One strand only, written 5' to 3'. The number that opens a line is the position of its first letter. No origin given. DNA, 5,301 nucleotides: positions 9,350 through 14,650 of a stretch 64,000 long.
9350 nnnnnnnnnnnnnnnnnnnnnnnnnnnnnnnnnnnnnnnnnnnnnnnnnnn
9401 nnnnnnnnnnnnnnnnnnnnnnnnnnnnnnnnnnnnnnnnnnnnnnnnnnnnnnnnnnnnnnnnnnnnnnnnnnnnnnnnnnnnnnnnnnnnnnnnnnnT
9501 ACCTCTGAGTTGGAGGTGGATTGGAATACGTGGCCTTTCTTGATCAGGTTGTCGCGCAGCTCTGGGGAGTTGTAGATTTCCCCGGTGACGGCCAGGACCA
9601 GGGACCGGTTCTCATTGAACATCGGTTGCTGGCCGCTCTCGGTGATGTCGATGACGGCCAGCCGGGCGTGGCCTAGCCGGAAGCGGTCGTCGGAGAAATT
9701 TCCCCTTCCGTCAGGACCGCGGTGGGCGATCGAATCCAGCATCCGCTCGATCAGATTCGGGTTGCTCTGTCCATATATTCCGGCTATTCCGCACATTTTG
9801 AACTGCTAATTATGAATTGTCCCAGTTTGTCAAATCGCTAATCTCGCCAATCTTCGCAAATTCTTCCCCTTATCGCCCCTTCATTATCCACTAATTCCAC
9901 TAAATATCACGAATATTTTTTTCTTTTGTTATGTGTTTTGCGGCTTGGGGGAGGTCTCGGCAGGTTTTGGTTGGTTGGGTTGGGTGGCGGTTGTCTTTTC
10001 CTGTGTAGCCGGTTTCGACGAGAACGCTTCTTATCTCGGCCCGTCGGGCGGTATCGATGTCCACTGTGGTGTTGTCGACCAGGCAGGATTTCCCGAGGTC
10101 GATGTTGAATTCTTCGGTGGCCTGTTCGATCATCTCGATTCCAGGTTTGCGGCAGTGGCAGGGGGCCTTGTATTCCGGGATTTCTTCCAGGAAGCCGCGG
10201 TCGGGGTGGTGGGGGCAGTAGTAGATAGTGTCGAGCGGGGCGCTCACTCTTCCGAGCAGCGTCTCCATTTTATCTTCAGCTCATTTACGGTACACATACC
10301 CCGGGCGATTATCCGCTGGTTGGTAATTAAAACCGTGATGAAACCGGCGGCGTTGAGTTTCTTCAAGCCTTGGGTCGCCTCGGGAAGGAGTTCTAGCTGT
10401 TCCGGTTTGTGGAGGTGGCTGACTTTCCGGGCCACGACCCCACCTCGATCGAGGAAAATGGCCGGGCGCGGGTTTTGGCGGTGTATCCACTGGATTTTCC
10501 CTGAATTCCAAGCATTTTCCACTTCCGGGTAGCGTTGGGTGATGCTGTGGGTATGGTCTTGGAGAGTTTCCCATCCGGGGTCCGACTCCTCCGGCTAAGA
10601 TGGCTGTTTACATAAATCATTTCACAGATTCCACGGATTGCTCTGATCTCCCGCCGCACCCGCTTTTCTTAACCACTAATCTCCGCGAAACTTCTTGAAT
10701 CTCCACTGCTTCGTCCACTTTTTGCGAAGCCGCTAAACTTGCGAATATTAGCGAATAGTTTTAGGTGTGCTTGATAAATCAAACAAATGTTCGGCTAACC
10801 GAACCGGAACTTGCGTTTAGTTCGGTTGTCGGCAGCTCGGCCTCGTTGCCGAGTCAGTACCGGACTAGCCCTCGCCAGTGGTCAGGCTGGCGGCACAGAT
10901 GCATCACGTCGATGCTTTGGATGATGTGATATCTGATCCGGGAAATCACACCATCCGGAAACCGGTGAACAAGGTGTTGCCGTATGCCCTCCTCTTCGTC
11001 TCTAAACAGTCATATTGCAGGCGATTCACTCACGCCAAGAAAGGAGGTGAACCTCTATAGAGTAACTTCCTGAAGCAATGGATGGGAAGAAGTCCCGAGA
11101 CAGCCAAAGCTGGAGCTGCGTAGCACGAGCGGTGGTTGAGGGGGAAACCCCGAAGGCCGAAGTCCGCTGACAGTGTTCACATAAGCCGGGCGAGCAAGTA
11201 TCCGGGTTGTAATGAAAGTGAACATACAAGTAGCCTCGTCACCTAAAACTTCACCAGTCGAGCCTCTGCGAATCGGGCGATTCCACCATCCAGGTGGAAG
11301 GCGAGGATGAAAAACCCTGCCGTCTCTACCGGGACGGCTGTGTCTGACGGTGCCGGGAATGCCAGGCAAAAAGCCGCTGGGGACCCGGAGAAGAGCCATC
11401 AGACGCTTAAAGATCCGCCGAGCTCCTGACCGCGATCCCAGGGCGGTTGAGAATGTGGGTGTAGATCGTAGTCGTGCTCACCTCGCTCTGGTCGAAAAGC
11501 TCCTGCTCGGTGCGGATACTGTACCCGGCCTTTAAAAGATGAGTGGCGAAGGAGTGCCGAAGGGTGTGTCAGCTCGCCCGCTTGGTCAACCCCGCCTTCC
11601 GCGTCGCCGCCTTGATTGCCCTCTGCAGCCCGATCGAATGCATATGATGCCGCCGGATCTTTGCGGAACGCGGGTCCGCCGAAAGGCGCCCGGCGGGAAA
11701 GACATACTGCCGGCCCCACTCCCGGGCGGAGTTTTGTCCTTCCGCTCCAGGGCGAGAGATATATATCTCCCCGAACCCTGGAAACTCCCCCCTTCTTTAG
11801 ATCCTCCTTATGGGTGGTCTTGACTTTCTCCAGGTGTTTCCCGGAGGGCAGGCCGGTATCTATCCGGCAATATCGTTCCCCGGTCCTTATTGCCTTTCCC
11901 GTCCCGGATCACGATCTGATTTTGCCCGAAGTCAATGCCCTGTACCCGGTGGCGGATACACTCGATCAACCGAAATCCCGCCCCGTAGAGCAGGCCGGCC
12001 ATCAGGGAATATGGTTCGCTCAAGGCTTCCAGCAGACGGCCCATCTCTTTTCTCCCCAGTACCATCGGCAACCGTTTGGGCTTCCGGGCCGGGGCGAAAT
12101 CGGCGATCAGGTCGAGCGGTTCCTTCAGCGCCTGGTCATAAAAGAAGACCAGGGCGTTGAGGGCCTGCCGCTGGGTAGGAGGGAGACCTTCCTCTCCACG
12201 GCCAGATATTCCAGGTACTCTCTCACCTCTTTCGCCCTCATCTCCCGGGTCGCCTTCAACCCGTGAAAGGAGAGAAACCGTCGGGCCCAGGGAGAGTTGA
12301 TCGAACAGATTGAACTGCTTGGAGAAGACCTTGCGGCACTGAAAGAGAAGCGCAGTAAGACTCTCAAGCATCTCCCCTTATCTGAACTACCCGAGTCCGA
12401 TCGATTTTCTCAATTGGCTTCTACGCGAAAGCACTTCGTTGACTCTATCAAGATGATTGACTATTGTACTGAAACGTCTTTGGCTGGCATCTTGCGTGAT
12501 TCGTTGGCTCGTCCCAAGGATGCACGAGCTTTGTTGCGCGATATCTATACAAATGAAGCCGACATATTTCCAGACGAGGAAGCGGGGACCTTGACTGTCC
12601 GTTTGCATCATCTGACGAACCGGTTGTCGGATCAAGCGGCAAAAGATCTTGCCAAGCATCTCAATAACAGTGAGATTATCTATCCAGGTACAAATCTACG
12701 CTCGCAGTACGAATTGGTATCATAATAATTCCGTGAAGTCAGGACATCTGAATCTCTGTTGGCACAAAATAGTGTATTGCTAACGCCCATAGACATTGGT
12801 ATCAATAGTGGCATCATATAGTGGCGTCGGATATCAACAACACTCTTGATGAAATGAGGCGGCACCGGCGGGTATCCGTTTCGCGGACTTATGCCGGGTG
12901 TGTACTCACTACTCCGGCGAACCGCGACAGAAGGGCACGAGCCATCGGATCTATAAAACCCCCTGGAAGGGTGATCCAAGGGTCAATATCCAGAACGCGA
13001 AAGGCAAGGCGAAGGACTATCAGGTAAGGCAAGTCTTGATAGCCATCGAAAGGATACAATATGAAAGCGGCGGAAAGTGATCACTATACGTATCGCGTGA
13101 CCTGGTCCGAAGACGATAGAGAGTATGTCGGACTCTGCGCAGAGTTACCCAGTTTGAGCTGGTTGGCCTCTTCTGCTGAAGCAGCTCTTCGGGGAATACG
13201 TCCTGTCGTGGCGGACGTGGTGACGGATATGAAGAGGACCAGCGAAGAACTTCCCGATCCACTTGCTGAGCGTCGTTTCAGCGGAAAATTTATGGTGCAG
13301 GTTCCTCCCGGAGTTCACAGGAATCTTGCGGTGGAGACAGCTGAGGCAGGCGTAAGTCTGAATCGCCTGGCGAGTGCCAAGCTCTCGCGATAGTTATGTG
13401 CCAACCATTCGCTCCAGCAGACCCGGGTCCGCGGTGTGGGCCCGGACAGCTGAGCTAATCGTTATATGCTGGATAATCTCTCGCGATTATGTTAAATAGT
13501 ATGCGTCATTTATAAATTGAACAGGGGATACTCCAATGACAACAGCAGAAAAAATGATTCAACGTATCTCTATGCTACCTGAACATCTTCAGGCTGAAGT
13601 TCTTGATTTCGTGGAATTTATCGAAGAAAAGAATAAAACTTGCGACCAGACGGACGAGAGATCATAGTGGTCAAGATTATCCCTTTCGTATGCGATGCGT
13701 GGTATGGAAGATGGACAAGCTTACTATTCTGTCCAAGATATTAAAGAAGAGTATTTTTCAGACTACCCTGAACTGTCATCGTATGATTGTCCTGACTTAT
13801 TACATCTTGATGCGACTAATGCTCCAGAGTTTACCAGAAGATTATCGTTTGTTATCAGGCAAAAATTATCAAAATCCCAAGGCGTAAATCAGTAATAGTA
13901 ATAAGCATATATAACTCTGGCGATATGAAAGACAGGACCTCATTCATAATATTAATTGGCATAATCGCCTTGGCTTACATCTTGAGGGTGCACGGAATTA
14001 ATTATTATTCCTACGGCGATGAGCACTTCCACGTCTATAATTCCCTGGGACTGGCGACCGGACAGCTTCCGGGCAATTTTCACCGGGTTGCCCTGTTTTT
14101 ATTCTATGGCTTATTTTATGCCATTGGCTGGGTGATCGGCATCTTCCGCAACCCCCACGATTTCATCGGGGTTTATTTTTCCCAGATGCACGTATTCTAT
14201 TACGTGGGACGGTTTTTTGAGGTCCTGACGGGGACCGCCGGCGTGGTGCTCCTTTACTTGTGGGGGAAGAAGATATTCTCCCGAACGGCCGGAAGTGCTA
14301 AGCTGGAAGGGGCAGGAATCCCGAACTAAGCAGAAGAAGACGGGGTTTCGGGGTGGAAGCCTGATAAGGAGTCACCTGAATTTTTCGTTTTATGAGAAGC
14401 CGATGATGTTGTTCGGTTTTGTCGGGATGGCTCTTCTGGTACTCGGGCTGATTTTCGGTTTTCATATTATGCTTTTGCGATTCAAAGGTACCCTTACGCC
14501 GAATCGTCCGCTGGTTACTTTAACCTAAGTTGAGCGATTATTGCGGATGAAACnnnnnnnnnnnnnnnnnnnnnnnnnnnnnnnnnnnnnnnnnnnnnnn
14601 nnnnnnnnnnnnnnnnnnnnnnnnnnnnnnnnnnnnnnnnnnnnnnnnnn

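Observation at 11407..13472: Decayed chromosomal integron: intI pseudogene retaining the IntI-specific domain, a truncated-HicA/HicB cassette and a candidate attC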

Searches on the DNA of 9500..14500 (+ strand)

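Call 8: search_rna_families(source=window, start=9500, end=14500, threshold=evalue, max_evalue=1, show_alignments=2)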
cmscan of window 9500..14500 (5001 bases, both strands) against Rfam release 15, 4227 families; matches with E-value up to 1: 3.
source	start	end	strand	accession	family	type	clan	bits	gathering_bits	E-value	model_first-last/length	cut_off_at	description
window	11080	11217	+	RF02003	group-II-D1D4-4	Intron;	CL00102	57.9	49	3.2e-11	1-138/138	no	Group II catalytic intron D1-D4-4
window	12326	12362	+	RF03827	mir-2229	Gene; miRNA;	-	22.1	65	0.33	12-48/62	no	mir-2229 microRNA precursor family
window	10810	10870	+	RF03823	mir-1814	Gene; miRNA;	-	20.8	90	0.77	1-70/70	no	mir-1814 microRNA precursor family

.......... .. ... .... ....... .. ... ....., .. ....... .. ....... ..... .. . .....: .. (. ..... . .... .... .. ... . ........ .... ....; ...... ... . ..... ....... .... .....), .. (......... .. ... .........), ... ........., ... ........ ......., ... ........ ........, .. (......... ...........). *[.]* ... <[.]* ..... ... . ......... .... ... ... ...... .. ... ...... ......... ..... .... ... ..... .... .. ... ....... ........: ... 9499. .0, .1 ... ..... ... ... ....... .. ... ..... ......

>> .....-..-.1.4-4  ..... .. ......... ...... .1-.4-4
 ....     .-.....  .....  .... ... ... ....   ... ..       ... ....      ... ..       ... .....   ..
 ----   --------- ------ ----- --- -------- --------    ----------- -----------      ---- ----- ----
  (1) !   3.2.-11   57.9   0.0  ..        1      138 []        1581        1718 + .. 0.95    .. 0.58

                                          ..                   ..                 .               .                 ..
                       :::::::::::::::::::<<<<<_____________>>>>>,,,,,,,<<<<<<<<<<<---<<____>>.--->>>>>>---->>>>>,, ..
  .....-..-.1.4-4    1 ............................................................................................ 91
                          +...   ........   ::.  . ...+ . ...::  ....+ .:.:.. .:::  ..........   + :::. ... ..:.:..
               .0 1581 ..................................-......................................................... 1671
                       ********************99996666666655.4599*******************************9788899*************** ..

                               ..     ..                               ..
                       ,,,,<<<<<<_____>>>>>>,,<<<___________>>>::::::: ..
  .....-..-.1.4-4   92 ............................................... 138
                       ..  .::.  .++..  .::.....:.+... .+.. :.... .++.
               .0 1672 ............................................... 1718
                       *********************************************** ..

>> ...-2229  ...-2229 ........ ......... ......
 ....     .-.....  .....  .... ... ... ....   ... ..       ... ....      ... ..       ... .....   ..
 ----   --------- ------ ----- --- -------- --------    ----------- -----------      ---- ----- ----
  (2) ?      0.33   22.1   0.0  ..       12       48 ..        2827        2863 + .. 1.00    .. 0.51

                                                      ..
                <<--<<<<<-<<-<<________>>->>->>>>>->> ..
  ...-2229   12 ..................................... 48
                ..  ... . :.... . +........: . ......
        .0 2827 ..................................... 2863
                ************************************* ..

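Call 48: search_with_rna_model(model_id=R1, sources=[L006, L007, L008, L009, L010, L016, L017, L018, L019, L022, L023, L024, L025, L027, L028, L012, L011], max_evalue=0.01)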
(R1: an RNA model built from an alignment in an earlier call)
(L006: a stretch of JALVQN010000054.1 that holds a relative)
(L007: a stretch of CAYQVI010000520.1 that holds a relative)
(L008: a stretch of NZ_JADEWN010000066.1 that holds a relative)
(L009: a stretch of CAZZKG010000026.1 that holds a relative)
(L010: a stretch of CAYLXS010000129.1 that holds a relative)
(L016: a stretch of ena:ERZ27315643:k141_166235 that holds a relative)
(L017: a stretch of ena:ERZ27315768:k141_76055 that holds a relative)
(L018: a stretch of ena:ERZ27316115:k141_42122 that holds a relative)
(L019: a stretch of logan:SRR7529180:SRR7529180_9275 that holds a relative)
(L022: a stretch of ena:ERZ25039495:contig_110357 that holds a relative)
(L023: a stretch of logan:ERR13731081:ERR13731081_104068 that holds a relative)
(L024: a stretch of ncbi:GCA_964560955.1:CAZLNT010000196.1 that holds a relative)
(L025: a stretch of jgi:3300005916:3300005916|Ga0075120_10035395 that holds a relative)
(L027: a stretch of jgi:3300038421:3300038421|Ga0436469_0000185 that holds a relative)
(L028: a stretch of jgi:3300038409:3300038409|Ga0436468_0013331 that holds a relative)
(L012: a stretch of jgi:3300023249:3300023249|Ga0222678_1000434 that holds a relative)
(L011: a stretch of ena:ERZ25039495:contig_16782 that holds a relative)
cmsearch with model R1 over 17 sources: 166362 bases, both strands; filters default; matches with E-value up to 0.01: 14.
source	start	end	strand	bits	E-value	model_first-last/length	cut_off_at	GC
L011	9415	9486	-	98.4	1.4e-27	1-72/72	no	0.58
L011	5226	5297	-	96.5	5.4e-27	1-72/72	no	0.6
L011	6747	6818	-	94.6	2.1e-26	1-72/72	no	0.61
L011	9415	9486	+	46.2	3e-11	1-72/72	no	0.58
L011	5226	5297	+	42.5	4.3e-10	1-72/72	no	0.6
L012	2079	2208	-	32.3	7e-07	1-72/72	no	0.5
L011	6747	6818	+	31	1.7e-06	1-72/72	no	0.61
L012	8153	8282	-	30.4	2.7e-06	1-72/72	no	0.52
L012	2595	2685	-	28.3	1.2e-05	1-72/72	no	0.59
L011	5802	5931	-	27.8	1.8e-05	1-72/72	no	0.53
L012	7111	7201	-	26.6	4.1e-05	1-72/72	no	0.59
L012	5102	5192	-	26.6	4.1e-05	1-72/72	no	0.59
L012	8775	8865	-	26.1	6.1e-05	1-72/72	no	0.59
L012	4730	4858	-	24.3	0.00022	1-72/72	no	0.47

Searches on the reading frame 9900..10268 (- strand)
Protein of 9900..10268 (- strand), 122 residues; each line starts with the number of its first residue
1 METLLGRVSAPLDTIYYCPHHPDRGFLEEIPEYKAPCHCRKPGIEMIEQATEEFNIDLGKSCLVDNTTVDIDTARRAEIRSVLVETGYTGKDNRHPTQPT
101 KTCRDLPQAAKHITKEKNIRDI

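Call 9: search_protein_families(library=ncbifam, proteins=[window:9900-10268:-], max_evalue=0.01)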
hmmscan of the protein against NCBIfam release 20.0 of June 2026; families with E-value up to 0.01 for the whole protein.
window:9900-10268:- (122 aa): 12 families
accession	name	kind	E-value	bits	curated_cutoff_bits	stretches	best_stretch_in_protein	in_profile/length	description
NF006506.0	PRK08942.1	equivalog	3.9e-21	75.4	178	1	1-117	74-181/182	D-glycero-beta-D-manno-heptose 1,7-bisphosphate 7-phosphatase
TIGR00213.1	GmhB_yaeD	subfamily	1.5e-14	54.1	149.6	1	9-88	79-154/176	D-glycero-beta-D-manno-heptose 1,7-bisphosphate 7-phosphatase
TIGR01656.1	Histidinol-ppas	subfamily_domain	9e-13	48.4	84.15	1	12-84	84-146/149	histidinol-phosphate phosphatase domain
NF005264.0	PRK06769.1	equivalog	2.5e-10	40.4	217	1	12-95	75-146/175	HAD-IIIA family hydrolase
TIGR01662.1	HAD-SF-IIIA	subfamily_domain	4.5e-09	36.5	44.6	1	2-86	68-140/141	HAD-IIIA family hydrolase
NF050049.1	HBPPhtaseGmhB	domain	8e-09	35.5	250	1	13-92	85-152/171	D-glycero-alpha-D-manno-heptose-1,7-bisphosphate 7-phosphatase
TIGR01449.2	PGP_bact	equivalog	4.3e-06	26.4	180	1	40-102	140-202/213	phosphoglycolate phosphatase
TIGR01261.1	hisB_Nterm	equivalog_domain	2e-05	24.2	140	1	35-84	97-146/161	histidinol-phosphatase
NF003937.0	PRK05446.1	equivalog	0.0001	21.4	443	1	35-87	99-151/355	bifunctional histidinol-phosphatase/imidazoleglycerol-phosphate dehydratase HisB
NF009695.0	PRK13222.1-2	equivalog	0.0003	20.4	225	1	40-115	149-224/226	phosphoglycolate phosphatase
TIGR01457.1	HAD-SF-IIA-hyp2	hypoth_equivalog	0.00066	19.2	247.65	1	36-106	173-246/249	TIGR01457 family HAD-type hydrolase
TIGR01458.1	HAD-SF-IIA-hyp3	hypoth_equivalog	0.01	15.2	175.95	0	41-115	179-256/257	TIGR01458 family HAD-type hydrolase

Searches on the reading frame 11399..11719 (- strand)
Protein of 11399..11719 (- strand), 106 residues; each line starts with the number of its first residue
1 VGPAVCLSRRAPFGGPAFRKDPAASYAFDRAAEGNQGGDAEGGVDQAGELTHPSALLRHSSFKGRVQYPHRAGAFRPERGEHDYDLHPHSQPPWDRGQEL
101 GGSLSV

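Call 4: search_protein_families(library=pfam, proteins=[window:11399-11719:-], max_evalue=1)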
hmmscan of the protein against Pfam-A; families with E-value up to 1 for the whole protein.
window:11399-11719:- (106 aa): 0 families

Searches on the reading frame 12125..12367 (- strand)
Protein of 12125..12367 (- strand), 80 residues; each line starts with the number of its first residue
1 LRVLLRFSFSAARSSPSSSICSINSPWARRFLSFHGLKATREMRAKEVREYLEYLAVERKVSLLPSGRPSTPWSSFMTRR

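Call 4: search_protein_families(library=pfam, proteins=[window:12125-12367:-], max_evalue=1)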
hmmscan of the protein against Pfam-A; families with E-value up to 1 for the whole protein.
window:12125-12367:- (80 aa): 1 family
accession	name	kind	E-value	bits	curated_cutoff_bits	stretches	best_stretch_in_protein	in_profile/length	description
PF13495.12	Phage_int_SAM_4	-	7.3e-08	33.2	27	1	27-62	25-60/85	Phage integrase, N-terminal SAM-like domain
